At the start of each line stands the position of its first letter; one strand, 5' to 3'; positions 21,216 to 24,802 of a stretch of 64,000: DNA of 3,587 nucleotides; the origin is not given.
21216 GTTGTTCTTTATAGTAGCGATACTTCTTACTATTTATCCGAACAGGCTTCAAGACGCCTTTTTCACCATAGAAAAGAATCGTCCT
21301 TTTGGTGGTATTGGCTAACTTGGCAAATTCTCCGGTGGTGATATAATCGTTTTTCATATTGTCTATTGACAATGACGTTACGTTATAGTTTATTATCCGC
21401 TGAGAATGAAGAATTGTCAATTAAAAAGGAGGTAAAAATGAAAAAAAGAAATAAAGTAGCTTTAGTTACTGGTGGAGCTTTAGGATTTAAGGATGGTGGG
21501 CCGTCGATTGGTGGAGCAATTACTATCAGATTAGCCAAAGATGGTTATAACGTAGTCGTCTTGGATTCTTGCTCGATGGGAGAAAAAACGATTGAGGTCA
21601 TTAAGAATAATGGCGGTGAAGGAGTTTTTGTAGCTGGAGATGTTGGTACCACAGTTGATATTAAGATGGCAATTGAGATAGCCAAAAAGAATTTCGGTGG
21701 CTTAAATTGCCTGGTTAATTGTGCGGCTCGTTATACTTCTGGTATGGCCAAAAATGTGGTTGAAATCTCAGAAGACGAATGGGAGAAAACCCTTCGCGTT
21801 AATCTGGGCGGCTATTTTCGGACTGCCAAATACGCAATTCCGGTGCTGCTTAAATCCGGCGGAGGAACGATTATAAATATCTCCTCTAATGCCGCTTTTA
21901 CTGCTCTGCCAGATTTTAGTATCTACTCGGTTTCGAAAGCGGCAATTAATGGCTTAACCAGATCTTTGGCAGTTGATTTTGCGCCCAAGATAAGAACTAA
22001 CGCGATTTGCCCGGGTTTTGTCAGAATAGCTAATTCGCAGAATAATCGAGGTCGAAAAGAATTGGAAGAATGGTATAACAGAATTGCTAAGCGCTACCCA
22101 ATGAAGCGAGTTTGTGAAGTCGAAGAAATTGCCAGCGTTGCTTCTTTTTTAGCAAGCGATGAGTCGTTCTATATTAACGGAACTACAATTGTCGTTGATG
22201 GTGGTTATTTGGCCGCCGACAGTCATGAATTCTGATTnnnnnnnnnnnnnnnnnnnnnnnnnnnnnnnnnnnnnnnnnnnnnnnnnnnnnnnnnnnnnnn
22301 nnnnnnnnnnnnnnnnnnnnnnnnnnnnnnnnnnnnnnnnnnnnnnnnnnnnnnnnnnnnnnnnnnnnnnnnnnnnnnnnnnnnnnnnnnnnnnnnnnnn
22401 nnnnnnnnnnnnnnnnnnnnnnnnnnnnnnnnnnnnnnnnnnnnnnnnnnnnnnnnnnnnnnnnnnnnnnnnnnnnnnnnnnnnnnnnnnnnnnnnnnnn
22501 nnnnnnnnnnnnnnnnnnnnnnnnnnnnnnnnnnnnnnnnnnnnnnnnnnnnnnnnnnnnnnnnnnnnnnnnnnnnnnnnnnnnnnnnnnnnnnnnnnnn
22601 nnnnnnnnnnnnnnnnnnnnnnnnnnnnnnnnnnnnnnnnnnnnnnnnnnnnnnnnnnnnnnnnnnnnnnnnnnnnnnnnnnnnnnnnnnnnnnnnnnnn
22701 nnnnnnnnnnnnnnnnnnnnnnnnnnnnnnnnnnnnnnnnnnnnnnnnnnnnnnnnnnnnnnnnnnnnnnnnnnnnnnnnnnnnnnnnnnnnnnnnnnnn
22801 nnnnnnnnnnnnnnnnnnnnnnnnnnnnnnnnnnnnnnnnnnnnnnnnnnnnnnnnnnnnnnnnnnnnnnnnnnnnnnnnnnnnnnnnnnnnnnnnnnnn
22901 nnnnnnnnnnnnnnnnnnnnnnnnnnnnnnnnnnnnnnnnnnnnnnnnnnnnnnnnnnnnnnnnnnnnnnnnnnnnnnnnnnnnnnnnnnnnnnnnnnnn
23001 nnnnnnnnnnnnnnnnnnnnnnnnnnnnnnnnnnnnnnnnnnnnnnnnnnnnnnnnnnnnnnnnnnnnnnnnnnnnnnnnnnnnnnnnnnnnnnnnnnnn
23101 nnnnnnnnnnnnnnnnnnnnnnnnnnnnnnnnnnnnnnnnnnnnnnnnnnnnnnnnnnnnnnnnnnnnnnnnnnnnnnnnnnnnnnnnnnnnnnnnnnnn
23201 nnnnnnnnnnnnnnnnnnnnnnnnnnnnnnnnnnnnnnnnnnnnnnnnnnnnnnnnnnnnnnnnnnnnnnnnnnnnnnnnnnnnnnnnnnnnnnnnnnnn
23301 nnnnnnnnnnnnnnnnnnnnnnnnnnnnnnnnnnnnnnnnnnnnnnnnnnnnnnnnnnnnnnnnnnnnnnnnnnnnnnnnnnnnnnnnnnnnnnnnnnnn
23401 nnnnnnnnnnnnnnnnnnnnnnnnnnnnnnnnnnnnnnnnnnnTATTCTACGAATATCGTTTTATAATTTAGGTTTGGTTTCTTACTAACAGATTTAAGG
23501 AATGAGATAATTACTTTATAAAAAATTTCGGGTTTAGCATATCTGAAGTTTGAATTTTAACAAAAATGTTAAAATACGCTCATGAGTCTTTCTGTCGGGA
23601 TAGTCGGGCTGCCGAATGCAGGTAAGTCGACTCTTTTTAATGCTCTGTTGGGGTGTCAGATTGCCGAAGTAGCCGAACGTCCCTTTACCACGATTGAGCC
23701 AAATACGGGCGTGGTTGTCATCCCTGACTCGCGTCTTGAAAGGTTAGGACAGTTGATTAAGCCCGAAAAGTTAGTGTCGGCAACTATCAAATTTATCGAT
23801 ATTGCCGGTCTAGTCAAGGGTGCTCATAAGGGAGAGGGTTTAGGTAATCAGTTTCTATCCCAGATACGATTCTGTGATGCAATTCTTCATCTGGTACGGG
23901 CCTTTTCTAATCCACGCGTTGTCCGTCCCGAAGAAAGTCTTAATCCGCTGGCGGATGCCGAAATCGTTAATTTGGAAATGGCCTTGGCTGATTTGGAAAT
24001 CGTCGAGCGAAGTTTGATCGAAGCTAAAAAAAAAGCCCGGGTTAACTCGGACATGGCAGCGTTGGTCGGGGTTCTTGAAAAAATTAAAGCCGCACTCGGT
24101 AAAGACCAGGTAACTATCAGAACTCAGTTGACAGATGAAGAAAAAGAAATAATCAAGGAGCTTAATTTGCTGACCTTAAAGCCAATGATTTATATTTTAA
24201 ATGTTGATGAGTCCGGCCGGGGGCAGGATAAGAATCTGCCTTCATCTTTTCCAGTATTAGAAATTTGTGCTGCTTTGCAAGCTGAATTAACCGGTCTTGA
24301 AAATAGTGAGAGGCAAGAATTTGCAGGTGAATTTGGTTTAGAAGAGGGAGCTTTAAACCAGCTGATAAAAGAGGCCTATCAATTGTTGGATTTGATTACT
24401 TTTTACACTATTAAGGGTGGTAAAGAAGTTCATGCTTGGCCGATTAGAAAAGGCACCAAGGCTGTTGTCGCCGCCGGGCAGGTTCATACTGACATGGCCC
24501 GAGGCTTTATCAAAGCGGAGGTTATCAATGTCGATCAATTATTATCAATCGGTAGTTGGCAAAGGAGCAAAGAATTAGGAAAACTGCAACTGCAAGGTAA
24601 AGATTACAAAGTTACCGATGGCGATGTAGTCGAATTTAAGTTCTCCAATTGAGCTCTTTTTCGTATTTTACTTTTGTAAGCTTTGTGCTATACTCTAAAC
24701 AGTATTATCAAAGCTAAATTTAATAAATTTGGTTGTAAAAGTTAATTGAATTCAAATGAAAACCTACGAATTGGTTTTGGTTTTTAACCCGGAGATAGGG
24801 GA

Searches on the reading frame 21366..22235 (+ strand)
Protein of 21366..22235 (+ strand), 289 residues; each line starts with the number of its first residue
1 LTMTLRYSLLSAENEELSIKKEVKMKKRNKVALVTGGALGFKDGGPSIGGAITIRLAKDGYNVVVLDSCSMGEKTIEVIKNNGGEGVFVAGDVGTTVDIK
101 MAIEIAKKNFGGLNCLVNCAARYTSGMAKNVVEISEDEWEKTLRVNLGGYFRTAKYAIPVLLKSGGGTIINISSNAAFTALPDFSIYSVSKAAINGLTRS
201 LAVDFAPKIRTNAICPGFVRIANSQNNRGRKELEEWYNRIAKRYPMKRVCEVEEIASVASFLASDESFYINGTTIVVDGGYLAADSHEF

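Call 10: search_protein_families(library=ncbifam, proteins=[window:21366-22235:+])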
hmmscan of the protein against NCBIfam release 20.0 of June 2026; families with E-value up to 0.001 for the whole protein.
window:21366-22235:+ (289 aa): 222 families (the best 25 are shown)
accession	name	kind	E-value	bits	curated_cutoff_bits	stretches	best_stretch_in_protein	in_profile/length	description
NF004791.0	PRK06138.1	equivalog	1.6e-57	194.7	312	1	26-283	2-251/252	SDR family oxidoreductase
NF005559.1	PRK07231.1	subfamily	1.8e-57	194.7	215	1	28-282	3-248/249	glucose 1-dehydrogenase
NF004818.0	PRK06172.1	equivalog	1.2e-54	185.3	336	1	25-283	3-252/253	SDR family oxidoreductase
NF005067.0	PRK06484.1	equivalog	9.6e-49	166.3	713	1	23-283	3-253/524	short chain dehydrogenase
NF005007.0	PRK06398.1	equivalog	1.5e-48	165.3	341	1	27-282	5-246/259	aldose dehydrogenase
NF005681.0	PRK07478.1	subfamily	2.1e-48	164.9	267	1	27-281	4-249/254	SDR family oxidoreductase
NF009466.0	PRK12826.1-2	subfamily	7.6e-48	163.1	222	1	29-282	3-245/248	3-oxoacyl-ACP reductase FabG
NF005469.0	PRK07063.1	equivalog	2.5e-47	161.6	306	1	27-281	5-254/260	SDR family oxidoreductase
NF052558.1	MBtsdlDhBudC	equivalog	2.9e-46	158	270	1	29-285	3-245/250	meso-2,3-butanediol dehydrogenase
NF004198.0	PRK05653.1-3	equivalog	1.2e-45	155.9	296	1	26-281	4-246/248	3-oxoacyl-ACP reductase FabG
NF009468.0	PRK12826.1-4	equivalog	3e-45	154.9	318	1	28-287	6-253/256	SDR family oxidoreductase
NF004203.0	PRK05653.2-4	subfamily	2.6e-44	151.5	313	1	25-280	2-255/260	3-oxoacyl-ACP reductase FabG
NF005853.0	PRK07774.1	equivalog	3.9e-44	150.9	303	1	28-282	5-247/250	SDR family oxidoreductase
NF006693.0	PRK09242.1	equivalog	5.9e-44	150.1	328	1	26-283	7-255/258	SDR family oxidoreductase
TIGR01830.1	3oxo_ACP_reduc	equivalog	8.7e-44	150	297.75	1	33-280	2-237/239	3-oxoacyl-[acyl-carrier-protein] reductase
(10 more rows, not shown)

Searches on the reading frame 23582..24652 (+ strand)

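Call 10: search_protein_families(library=ncbifam, proteins=[window:23582-24652:+])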
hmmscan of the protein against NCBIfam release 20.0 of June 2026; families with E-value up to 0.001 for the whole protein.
window:23582-24652:+ (356 aa): 17 families
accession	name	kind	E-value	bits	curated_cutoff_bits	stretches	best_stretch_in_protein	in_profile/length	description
TIGR00092.1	TIGR00092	equivalog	3.8e-118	394.8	279.2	1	1-355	1-367/368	redox-regulated ATPase YchF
NF007171.0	PRK09602.1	subfamily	2.1e-33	115.8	387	1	1-186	1-193/397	YchF-related putative GTPase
TIGR02729.1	Obg_CgtA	equivalog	1.4e-22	80.2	280.25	1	5-194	160-324/329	Obg family GTPase CgtA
NF008955.0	PRK12297.1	equivalog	2e-22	79.7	406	1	5-186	162-315/429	GTPase ObgE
NF008956.1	PRK12299.1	equivalog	2.7e-22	79.2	300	1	5-194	161-321/327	GTPase ObgE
NF008954.1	PRK12296.1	equivalog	1.7e-16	59.7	377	1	5-149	162-283/470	GTPase ObgE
TIGR00231.1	small_GTP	domain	1.1e-10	41.5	42.5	1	4-109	5-95/164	GTP-binding protein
NF000908.1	PRK00089.1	equivalog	5.3e-10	39.1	237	1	4-47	5-48/291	GTPase Era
TIGR03594.1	GTPase_EngA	equivalog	1.3e-07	31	306.7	1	5-40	3-38/432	ribosome biogenesis GTPase Der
TIGR00436.1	era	equivalog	1.4e-07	31.1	116.25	1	4-46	2-44/270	GTPase Era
TIGR03596.1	GTPase_YlqF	equivalog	7.9e-07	28.7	208.2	1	4-37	120-153/276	ribosome biogenesis GTPase YlqF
NF003661.0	PRK05291.1-3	equivalog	2e-06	27.4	380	1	3-37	217-251/448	tRNA uridine-5-carboxymethylaminomethyl(34) synthesis GTPase MnmE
TIGR03156.1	GTP_HflX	equivalog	2.9e-06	26.5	216.75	1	4-50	191-236/351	GTPase HflX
TIGR03918.1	GTP_HydF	equivalog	1.8e-05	23.8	325.55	1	3-41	8-46/392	[FeFe] hydrogenase H-cluster maturation GTPase HydF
NF007071.0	PRK09518.1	equivalog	9.6e-05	21.1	953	0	5-37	274-306/706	bifunctional cytidylate kinase/GTPase Der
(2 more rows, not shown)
